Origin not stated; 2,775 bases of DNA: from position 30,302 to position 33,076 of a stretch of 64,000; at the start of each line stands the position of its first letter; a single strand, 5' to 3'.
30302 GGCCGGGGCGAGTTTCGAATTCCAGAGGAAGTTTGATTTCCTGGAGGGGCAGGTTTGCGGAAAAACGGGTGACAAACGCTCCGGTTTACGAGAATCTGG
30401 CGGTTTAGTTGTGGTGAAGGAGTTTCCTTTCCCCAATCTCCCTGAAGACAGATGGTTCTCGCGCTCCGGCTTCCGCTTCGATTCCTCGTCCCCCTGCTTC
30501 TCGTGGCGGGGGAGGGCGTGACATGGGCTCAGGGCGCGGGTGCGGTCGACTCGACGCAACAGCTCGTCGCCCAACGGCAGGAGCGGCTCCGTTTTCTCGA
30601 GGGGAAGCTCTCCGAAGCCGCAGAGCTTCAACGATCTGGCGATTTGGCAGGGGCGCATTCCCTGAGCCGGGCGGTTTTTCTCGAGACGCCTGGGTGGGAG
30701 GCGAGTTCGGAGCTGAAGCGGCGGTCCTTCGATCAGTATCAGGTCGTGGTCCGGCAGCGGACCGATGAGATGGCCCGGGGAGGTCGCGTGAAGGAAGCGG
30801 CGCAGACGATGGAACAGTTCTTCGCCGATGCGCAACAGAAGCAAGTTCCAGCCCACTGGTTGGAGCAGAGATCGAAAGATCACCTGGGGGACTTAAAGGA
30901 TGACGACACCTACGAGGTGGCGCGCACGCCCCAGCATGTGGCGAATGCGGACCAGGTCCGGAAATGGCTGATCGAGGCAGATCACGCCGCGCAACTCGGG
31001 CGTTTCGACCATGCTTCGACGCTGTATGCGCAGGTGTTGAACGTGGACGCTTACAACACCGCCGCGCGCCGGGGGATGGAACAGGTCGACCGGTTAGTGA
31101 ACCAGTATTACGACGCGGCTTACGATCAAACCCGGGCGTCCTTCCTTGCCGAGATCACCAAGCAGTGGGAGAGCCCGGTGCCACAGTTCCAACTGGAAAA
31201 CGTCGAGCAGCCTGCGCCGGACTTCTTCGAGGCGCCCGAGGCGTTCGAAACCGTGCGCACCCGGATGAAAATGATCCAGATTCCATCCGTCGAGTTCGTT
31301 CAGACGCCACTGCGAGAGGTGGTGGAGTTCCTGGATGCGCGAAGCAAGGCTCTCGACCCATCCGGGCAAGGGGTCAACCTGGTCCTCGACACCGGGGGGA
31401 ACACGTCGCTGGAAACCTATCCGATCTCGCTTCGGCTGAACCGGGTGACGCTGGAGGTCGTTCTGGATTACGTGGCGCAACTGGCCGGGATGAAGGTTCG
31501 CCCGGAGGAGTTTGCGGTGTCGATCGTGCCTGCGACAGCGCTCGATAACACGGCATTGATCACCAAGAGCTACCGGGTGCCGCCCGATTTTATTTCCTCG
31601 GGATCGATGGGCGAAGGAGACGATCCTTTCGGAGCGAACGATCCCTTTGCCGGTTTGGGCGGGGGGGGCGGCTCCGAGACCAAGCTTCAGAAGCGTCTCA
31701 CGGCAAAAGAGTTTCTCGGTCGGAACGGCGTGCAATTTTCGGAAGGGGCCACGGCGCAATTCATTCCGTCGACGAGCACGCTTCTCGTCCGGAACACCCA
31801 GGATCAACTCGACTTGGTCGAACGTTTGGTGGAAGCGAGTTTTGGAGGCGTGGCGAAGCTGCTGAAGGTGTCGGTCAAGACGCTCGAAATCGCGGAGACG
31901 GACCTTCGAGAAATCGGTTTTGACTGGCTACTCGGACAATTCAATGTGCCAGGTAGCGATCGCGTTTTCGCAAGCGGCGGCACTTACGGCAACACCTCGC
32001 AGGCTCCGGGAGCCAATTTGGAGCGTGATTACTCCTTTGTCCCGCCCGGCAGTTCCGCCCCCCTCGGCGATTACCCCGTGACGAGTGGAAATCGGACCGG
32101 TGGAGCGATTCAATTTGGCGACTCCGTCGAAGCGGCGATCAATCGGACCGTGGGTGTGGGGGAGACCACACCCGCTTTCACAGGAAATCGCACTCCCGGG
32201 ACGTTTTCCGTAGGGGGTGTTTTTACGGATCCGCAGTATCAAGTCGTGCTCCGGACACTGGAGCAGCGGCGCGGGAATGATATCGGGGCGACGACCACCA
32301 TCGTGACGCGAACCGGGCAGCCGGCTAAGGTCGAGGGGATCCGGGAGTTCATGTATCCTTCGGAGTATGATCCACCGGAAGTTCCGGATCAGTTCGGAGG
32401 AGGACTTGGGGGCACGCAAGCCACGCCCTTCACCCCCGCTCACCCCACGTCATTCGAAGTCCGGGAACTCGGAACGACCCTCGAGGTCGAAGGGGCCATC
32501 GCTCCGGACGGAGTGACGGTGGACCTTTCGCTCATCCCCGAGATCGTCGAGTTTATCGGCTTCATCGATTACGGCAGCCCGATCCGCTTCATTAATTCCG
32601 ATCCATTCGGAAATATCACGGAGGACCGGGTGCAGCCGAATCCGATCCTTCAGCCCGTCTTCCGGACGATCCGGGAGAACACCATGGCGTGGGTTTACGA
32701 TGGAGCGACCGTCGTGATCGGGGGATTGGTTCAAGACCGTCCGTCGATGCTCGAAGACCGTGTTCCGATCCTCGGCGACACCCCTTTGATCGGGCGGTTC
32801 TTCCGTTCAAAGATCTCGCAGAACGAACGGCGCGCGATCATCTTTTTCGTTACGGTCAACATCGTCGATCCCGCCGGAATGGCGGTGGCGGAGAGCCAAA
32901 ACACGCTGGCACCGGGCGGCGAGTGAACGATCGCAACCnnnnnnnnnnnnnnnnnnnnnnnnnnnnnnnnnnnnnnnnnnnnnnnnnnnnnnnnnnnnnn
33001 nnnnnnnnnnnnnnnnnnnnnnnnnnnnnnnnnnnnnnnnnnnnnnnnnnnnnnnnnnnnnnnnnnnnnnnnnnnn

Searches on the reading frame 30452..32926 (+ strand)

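Call 41: search_protein_families(library=pfam, proteins=[window:30452-32926:+], max_evalue=0.000001)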
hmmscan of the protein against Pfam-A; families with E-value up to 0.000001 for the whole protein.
window:30452-32926:+ (824 aa): 1 family
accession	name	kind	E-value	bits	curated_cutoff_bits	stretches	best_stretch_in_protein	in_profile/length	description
PF00263.26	Secretin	-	2e-20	73.5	27.5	1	603-806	2-169/169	Bacterial type II and III secretion system protein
